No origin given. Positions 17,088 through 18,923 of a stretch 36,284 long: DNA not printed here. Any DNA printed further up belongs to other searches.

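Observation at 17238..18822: AT-rich 511-aa orphan with a PD-(D/E)xK-like core and a coupled leader micro-ORF: candidate single-gene defence effector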

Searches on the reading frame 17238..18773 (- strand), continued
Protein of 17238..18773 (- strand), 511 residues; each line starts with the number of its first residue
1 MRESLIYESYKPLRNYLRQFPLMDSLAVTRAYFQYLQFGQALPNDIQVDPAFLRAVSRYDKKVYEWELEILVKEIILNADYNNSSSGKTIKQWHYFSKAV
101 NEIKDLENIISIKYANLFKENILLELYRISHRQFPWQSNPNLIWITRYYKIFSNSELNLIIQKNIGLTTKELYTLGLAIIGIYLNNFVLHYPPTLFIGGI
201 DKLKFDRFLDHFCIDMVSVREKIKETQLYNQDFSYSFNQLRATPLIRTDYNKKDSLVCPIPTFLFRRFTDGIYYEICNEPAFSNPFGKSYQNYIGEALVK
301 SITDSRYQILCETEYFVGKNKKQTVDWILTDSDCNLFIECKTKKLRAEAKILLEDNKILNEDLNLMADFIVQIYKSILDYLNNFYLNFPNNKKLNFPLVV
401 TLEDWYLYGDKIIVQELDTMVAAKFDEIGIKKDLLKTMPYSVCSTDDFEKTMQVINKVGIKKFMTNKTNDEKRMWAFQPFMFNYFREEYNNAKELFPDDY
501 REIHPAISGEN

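Call 37: find_encoding_contigs(protein=P0051, flank=10000, max_places=1)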
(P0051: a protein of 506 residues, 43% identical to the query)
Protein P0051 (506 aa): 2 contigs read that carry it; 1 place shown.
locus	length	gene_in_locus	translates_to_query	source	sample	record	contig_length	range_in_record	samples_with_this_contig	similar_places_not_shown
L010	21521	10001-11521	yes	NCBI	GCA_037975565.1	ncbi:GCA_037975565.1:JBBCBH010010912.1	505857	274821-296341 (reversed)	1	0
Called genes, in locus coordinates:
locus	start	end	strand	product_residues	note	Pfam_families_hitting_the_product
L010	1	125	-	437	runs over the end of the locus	PF11741:AMIN, PF01520:Amidase_3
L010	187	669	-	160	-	PF02367:TsaE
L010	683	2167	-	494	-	PF03853:YjeF_N, PF01256:Carb_kinase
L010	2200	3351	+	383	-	PF08331:QueG_DUF1730, PF12838:Fer4_7 (faint), PF13484:Fer4_16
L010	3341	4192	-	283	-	PF02569:Pantoate_ligase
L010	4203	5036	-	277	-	PF02548:Pantoate_transf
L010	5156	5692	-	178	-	PF01712:dNK, PF02223:Thymidylate_kin (weak)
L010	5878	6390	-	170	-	PF01288:HPPK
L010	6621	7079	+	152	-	-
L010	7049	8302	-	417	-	PF01743:PolyA_pol, PF12627:PolyA_pol_RNAbd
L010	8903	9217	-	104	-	PF14355:Abi_C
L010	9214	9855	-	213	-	PF18860:AbiJ_NTD3, PF14355:Abi_C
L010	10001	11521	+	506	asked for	-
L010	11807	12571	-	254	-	-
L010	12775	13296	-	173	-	PF19663:DUF6166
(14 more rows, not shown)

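Call 38: find_encoding_contigs(protein=P0062, flank=10000, max_places=1)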
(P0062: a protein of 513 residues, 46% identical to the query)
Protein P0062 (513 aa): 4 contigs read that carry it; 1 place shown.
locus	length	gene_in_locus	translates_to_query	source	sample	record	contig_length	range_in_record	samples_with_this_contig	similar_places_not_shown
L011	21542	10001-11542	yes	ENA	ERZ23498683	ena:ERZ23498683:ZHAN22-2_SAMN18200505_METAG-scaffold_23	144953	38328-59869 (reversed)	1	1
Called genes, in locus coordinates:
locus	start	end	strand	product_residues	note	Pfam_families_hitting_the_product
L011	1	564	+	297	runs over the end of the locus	PF00589:Phage_integrase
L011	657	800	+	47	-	-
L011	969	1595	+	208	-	PF12705:PDDEXK_1, PF01930:Cas_Cas4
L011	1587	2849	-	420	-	-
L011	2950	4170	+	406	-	PF07690:MFS_1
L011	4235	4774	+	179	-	PF04073:tRNA_edit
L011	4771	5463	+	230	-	-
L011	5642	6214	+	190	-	-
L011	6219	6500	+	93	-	PF14213:DUF4325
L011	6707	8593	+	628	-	PF02086:MethyltransfD12, PF03602:Cons_hypoth95 (faint), PF09445:Methyltransf_15 (faint), PF01555:N6_N4_Mtase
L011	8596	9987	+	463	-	-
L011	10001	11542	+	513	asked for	-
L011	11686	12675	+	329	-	PF01512:Complex1_51K, PF10589:NADH_4Fe-4S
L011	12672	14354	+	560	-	PF00111:Fer2 (weak), PF13510:Fer2_4, PF13237:Fer4_10 (faint), PF12838:Fer4_7, PF14697:Fer4_21 (weak), PF22117:Fer4_Nqo3 (weak), PF02906:Fe_hyd_lg_C, PF02256:Fe_hyd_SSU, +1 more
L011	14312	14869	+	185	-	PF12822:ECF_trnsprt (weak)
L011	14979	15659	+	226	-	PF05552:MS_channel_1st_1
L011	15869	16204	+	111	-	-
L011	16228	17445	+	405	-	PF00091:Tubulin, PF21011:CetZ_C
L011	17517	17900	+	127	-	-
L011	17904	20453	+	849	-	PF05673:DUF815 (faint), PF00158:Sigma54_activat (faint), PF00004:AAA (weak), PF17871:AAA_lid_9, PF00004:AAA, PF07724:AAA_2, PF07728:AAA_5, PF10431:ClpB_D2-small, +4 more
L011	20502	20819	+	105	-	-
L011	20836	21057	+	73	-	-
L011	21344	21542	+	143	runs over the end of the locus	PF02381:MraZ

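Call 39: find_encoding_contigs(protein=P0064, flank=10000, max_places=1)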
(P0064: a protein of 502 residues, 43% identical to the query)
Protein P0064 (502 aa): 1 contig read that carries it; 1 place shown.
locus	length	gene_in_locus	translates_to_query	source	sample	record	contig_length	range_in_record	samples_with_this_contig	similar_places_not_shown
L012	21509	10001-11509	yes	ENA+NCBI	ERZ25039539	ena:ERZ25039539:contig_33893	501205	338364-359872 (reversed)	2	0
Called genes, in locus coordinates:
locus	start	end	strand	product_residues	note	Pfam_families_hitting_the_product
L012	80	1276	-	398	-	PF02515:CoA_transf_3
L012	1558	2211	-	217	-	PF00694:Aconitase_C, PF27512:LeuD, PF27434:LeuD_C (weak)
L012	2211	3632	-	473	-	PF00330:Aconitase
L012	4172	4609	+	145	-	PF17765:MLTR_LBD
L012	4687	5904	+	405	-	PF02771:Acyl-CoA_dh_N, PF08028:Acyl-CoA_dh_2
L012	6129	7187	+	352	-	PF00150:Cellulase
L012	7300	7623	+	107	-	-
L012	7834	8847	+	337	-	-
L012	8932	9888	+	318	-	-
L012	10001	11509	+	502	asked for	-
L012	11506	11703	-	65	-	-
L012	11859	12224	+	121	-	PF08028:Acyl-CoA_dh_2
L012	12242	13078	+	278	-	PF04471:Mrr_cat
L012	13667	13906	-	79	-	-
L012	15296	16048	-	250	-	-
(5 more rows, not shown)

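Call 40: find_encoding_contigs(protein=P0103, flank=10000, max_places=1)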
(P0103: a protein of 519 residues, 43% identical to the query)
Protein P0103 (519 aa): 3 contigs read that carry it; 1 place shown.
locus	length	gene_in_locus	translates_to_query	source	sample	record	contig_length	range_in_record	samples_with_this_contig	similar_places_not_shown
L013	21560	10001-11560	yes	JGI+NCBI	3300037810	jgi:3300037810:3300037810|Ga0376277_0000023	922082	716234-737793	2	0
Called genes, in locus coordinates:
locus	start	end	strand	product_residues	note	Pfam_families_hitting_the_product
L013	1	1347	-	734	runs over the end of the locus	PF01138:RNase_PH, PF03725:RNase_PH_C, PF01138:RNase_PH, PF00013:KH_1, PF00575:S1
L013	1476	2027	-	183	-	PF01936:NYN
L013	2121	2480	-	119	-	PF00312:Ribosomal_S15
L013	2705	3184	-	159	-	-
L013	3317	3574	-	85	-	-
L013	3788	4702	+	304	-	PF02899:Phage_int_SAM_1, PF13102:Phage_int_SAM_5 (weak), PF13495:Phage_int_SAM_4, PF22823:MrpR_C_cat (faint), PF00589:Phage_integrase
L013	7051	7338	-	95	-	-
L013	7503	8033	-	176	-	-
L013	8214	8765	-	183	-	-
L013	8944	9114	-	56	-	-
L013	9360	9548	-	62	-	-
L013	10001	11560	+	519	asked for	-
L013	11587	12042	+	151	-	-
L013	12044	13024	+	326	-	-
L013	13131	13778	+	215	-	-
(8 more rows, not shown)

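Call 41: find_encoding_contigs(protein=P0104, flank=10000, max_places=1)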
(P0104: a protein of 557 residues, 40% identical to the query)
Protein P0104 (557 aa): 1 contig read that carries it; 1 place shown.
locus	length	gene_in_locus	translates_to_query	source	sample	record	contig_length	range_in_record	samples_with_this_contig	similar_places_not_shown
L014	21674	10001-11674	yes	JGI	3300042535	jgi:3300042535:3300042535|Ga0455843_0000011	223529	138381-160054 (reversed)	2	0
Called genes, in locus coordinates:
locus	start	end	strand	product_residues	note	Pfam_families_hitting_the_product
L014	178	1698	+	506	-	PF13356:Arm-DNA-bind_3, PF22022:Phage_int_M, PF00589:Phage_integrase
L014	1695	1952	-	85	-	PF05930:Phage_AlpA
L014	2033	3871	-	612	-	PF13522:GATase_6, PF13537:GATase_7, PF00733:Asn_synthase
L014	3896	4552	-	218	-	-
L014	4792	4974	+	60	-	-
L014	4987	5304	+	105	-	-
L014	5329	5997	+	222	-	-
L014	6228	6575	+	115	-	-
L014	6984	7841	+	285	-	PF10074:RovC_DNA-bd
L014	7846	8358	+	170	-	PF00583:Acetyltransf_1, PF13673:Acetyltransf_10, PF13508:Acetyltransf_7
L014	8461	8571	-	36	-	-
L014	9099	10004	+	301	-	PF08401:ArdcN, PF20054:Tc-38 (weak), PF18818:MPTase-PolyVal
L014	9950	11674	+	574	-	-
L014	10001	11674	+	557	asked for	-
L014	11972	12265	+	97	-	PF05284:DUF736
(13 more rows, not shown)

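Call 42: find_encoding_contigs(protein=P0028, flank=10000, max_places=1)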
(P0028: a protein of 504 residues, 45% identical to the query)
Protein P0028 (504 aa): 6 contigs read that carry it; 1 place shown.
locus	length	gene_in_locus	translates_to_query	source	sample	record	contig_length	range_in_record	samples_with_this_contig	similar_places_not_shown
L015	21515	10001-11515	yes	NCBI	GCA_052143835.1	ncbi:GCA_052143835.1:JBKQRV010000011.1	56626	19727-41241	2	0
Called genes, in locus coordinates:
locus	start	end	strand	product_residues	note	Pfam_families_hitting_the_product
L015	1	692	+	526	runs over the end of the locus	PF02321:OEP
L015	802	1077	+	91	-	PF04365:BrnT_toxin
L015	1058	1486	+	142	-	PF01381:HTH_3 (weak)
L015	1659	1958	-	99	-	-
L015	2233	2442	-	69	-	-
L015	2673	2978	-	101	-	-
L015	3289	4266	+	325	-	PF02826:2-Hacid_dh_C, PF03446:NAD_binding_2 (weak)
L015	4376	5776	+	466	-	PF00501:AMP-binding (weak), PF27533:CapK_C (weak)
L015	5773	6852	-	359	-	PF04116:FA_hydroxylase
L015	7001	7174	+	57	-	-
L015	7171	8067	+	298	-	PF00753:Lactamase_B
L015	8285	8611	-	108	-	-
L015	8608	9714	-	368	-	PF05598:DUF772, PF01609:DDE_Tnp_1, PF13751:DDE_Tnp_1_6 (weak)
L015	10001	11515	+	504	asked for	-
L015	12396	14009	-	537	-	PF00078:RVT_1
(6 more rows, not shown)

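Call 43: find_encoding_contigs(protein=P0091, flank=10000, max_places=1)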
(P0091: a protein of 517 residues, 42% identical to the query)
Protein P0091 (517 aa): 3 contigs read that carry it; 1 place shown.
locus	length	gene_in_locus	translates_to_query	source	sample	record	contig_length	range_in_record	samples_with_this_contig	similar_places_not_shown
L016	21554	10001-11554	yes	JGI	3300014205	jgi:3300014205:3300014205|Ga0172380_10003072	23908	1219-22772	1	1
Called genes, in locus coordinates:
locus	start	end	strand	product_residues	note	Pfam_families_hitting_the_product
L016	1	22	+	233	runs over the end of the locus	PF00483:NTP_transferase, PF12804:NTP_transf_3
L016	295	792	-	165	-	-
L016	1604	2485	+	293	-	PF03462:PCRF, PF00472:RF-1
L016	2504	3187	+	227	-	PF00931:NB-ARC (faint), PF02463:SMC_N (faint), PF00005:ABC_tran, PF13304:AAA_21 (weak)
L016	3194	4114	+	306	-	PF18075:FtsX_ECD, PF02687:FtsX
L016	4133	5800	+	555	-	PF01656:CbiA (weak), PF06418:CTP_synth_N, PF00117:GATase, PF07722:Peptidase_C26 (weak)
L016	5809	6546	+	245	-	PF03372:Exo_endo_phos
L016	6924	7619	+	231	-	-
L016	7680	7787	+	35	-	-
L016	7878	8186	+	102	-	-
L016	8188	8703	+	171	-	-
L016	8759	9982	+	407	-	-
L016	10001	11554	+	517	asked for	-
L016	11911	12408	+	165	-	PF04542:Sigma70_r2, PF08281:Sigma70_r4_2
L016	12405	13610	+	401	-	-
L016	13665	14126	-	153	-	-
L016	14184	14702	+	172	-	PF22381:Staph_reg_Sar_Rot (weak), PF01047:MarR, PF12802:MarR_2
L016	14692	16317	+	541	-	PF25917:BSH_RND (faint)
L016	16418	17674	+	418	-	PF02687:FtsX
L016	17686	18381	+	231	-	PF02463:SMC_N (faint), PF00005:ABC_tran, PF13304:AAA_21 (faint)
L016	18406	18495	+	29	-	-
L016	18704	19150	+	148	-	PF27226:AF_1845 (weak)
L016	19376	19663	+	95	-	-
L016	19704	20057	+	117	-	-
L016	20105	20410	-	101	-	PF03831:YjdM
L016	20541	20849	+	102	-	-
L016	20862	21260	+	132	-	PF04138:GtrA_DPMS_TM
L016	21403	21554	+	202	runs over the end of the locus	PF06821:Ser_hydrolase (weak)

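Call 45: find_related_loci(query=A1, collection=genome_contigs, flank=8000)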
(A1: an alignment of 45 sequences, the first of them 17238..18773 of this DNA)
Query A1 (511 aa) in genome_contigs; peptide patterns used: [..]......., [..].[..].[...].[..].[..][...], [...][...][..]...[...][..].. (x = any residue, [..] = any of these).
443 stretches matched a pattern; 109 encode a relative of the query (tblastn E <= 1e-3); the best 80 are kept; 80 distinct loci.
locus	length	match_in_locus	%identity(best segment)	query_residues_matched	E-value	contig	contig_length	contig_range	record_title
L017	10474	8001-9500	58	1-505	0e+0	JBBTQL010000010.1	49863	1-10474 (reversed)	MAG: Patescibacteria group bacterium isolate H43-bin081_1 H43_bin081_1_000000000010, whole genome shotgun sequence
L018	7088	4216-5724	51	1-508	2e-172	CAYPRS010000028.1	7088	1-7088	MAG TPA_asm: uncultured Candidatus Saccharibacteria bacterium isolate binchicken_co164_44 genome assembly, contig: NODE_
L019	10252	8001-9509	51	4-507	2e-164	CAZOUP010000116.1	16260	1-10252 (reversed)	MAG TPA_asm: uncultured Akkermansia sp. isolate binchicken_co181_479 genome assembly, contig: NODE_6107_length_16260_cov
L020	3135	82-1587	48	6-507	2e-162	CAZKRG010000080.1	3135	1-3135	MAG TPA_asm: uncultured Candidatus Saccharibacteria bacterium isolate SRP093762_co1_1 genome assembly, contig: NODE_1618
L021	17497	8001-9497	45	6-505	7e-154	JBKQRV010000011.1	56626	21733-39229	MAG: Alphaproteobacteria bacterium isolate MGr3G3H3I__bin_160 MGr3G3H3I_000000024956, whole genome shotgun sequence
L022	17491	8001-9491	48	6-503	1e-151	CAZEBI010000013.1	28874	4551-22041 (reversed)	MAG TPA_asm: uncultured Nitrospina sp. isolate SRP215229_co1_186 genome assembly, contig: NODE_861_length_28874_cov_12.9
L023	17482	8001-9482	43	7-503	5e-140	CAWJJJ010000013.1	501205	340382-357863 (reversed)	MAG: uncultured Alphaproteobacteria bacterium isolate MFD05442.bin.2.112 genome assembly, contig: contig_33893, whole ge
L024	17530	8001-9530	46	2-511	9e-136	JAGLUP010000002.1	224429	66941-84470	MAG: Candidatus Parcubacteria bacterium isolate RS_11_37 ZL20.bin.37.fa_2, whole genome shotgun sequence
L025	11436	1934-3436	41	5-507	9e-136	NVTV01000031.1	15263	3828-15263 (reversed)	MAG: Alphaproteobacteria bacterium isolate NORP106 Contig_source1382A_24769, whole genome shotgun sequence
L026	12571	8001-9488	41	7-508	2e-128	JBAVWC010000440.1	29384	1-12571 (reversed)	MAG: Alphaproteobacteria bacterium isolate MFD02472_ilm_asm_bin11 k127_182635, whole genome shotgun sequence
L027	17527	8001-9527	39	2-510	4e-126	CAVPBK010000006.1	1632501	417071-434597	MAG: Nitrospirota bacterium isolate MFD00031.bin.1.108 genome assembly, contig: contig_561, whole genome shotgun sequenc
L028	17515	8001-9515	43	1-505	4e-125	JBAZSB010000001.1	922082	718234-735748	MAG: Patescibacteria group bacterium isolate SO_2017_GW1_162 NODE_23_length_922082_cov_1.706351_OW334_2017, whole genome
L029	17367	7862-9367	43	6-508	1e-142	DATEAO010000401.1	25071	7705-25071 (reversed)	MAG TPA_asm: Candidatus Methylomirabilota bacterium isolate SMAG_U8220 k141_1610566, whole genome shotgun sequence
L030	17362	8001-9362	40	6-508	4e-123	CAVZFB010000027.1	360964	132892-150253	MAG: uncultured Alphaproteobacteria bacterium isolate MFD05841.bin.2.6 genome assembly, contig: contig_16555, whole geno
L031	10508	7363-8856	41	6-505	6e-123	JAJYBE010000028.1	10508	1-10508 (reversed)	MAG: bacterium isolate BP8.bin61 NODE_10358_length_10508_cov_1.578461, whole genome shotgun sequence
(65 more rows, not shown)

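Call 69: search_protein_families(library=padloc, alignment_id=A3, max_evalue=0.00001)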
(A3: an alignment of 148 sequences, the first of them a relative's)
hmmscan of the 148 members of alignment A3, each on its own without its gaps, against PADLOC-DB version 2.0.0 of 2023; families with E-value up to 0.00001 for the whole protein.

A. member 1, L004:5296-6930:+ (544 aa): 48 families (the best 25 are shown)
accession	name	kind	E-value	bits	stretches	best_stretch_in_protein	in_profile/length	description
PDLC03636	MTase_III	-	5.1e-166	551.8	1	9-537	3-568/575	Type III methyltransferase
PDLC03644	MTase_III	-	5.3e-136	452.5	1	15-412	4-429/542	Type III methyltransferase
PDLC03637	MTase_III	-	1.3e-96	322.3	1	9-350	81-434/513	Type III methyltransferase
PDLC03634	MTase_III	-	3.2e-84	282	2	98-362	170-443/621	Type III methyltransferase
PDLC03635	MTase_III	-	2e-78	262.8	2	47-205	214-375/708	Type III methyltransferase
PDLC03641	MTase_III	-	1e-68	230.5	2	97-354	180-431/657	Type III methyltransferase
PDLC03638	MTase_III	-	4.5e-67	225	1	40-404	368-712/816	Type III methyltransferase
PDLC03640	MTase_III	-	2.9e-57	192.5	3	189-384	244-452/654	Type III methyltransferase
PDLC03354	MTase_II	-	3.5e-50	169.2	1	49-377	53-384/425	Type II methyltransferase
PDLC03642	MTase_III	-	4.4e-44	149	1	9-355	40-383/528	Type III methyltransferase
PDLC03300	MTase_II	-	1.6e-35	120.7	2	89-182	76-165/302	Type II methyltransferase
PDLC03371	MTase_II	-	2.4e-31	107.2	2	314-377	191-254/260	Type II methyltransferase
PDLC03633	MTase_III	-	3.2e-30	103.4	3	313-378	291-356/616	Type III methyltransferase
PDLC03643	MTase_III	-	3.5e-30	103.5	1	105-369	1-272/465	Type III methyltransferase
PDLC03299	MTase_II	-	1.5e-29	101.5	2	47-189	10-145/296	Type II methyltransferase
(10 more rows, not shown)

B. families by the number of members that match (of 148 scanned): 563 families (the first 25 are shown)
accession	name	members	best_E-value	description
PDLC03279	MTase_II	5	9.4e-31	Type II methyltransferase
PDLC03302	MTase_II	4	9.3e-18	Type II methyltransferase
PDLC03636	MTase_III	3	5.1e-166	Type III methyltransferase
PDLC03261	MTase_II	3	6.5e-75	Type II methyltransferase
PDLC03371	MTase_II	3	3.5e-52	Type II methyltransferase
PDLC03299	MTase_II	3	1e-51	Type II methyltransferase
PDLC03354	MTase_II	3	3.5e-50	Type II methyltransferase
PDLC03320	MTase_II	3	2.9e-39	Type II methyltransferase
PDLC03300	MTase_II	3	1.6e-35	Type II methyltransferase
PDLC03353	MTase_II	3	8.7e-31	Type II methyltransferase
PDLC03339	MTase_II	3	1.7e-29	Type II methyltransferase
PDLC03216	MTase_II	3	4e-28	Type II methyltransferase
PDLC03230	MTase_II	3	4.2e-28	Type II methyltransferase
PDLC03738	oMTase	3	2.1e-26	orphan methyltransferase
PDLC03363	MTase_II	3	3.7e-26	Type II methyltransferase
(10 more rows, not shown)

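Call 70: search_protein_families(library=pfam, alignment_id=A3, max_evalue=0.00001)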
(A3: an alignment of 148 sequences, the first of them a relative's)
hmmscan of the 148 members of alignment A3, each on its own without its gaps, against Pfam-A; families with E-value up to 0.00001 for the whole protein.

A. member 1, L004:5296-6930:+ (544 aa): 1 family
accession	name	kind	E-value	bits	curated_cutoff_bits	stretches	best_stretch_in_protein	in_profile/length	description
PF01555.25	N6_N4_Mtase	-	4e-46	158.2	26.7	1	74-369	1-217/221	DNA methylase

B. families by the number of members that match (of 148 scanned): 119 families (the first 25 are shown)
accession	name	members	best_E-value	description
PF07508.19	Recombinase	4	6.7e-15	Recombinase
PF02086.21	MethyltransfD12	3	6.1e-63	D12 class N6 adenine-specific DNA methyltransferase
PF01555.25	N6_N4_Mtase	3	4e-46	DNA methylase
PF00239.26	Resolvase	3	2.6e-22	Resolvase, N terminal domain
PF13408.12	Zn_ribbon_recom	3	8.9e-08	Recombinase zinc beta ribbon domain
PF00145.23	DNA_methylase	2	1e-84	C-5 cytosine-specific DNA methylase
PF07669.17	Eco57I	2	6.5e-32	Eco57I restriction-modification methylase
PF00717.28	Peptidase_S24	2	2.3e-29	Peptidase S24-like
PF05598.16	DUF772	2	5.2e-26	Transposase domain (DUF772)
PF00589.27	Phage_integrase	2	2e-25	Phage integrase family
PF04851.21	ResIII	2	4.5e-16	Type III restriction enzyme, res subunit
PF01726.22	LexA_DNA_bind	2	6.5e-15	LexA DNA binding domain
PF00227.31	Proteasome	2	6.3e-07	Proteasome subunit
PF01268.25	FTHFS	1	4.5e-260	Formate--tetrahydrofolate ligase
PF13779.11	DUF4175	1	8.2e-228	Domain of unknown function (DUF4175)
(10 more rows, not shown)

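Call 77: search_protein_families(library=pfam, alignment_id=A4, max_evalue=0.00001)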
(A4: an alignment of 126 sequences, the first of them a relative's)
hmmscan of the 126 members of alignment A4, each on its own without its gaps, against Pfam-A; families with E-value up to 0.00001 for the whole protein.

A. member 1, L004:19-633:+ (204 aa): 2 families
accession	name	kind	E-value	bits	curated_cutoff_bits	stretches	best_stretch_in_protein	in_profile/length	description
PF12169.13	DNA_pol3_gamma3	-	2.2e-11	44.2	24.4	1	71-200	3-126/143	DNA polymerase III subunits gamma and tau domain III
PF22608.2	DNAX_ATPase_lid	-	1.1e-10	41.5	27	1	18-61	3-46/49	DNA polymerase III clamp loader subunit, ATPase lid domain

B. families by the number of members that match (of 126 scanned): 174 families (the first 25 are shown)
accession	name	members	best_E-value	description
PF00589.27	Phage_integrase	5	2.9e-26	Phage integrase family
PF00158.32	Sigma54_activat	3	1.9e-72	Sigma-54 interaction domain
PF07728.20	AAA_5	3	2.6e-16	AAA domain (dynein-related subfamily)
PF07969.17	Amidohydro_3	2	1.2e-85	Amidohydrolase family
PF00270.35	DEAD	2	2.5e-53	DEAD/DEAH box helicase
PF01936.24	NYN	2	4.8e-38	NYN domain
PF08448.16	PAS_4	2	7.3e-36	PAS fold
PF00702.32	Hydrolase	2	4.2e-34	haloacid dehalogenase-like hydrolase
PF00989.32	PAS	2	2.1e-31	PAS fold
PF00072.30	Response_reg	2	4e-30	Response regulator receiver domain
PF00271.37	Helicase_C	2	3.8e-29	Helicase conserved C-terminal domain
PF13662.12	Toprim_4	2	1.5e-24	Toprim domain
PF13424.12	TPR_12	2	6.5e-24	Tetratricopeptide repeat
PF02518.31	HATPase_c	2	3.6e-23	Histidine kinase-, DNA gyrase B-, and HSP90-like ATPase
PF08282.18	Hydrolase_3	2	1.5e-21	haloacid dehalogenase-like hydrolase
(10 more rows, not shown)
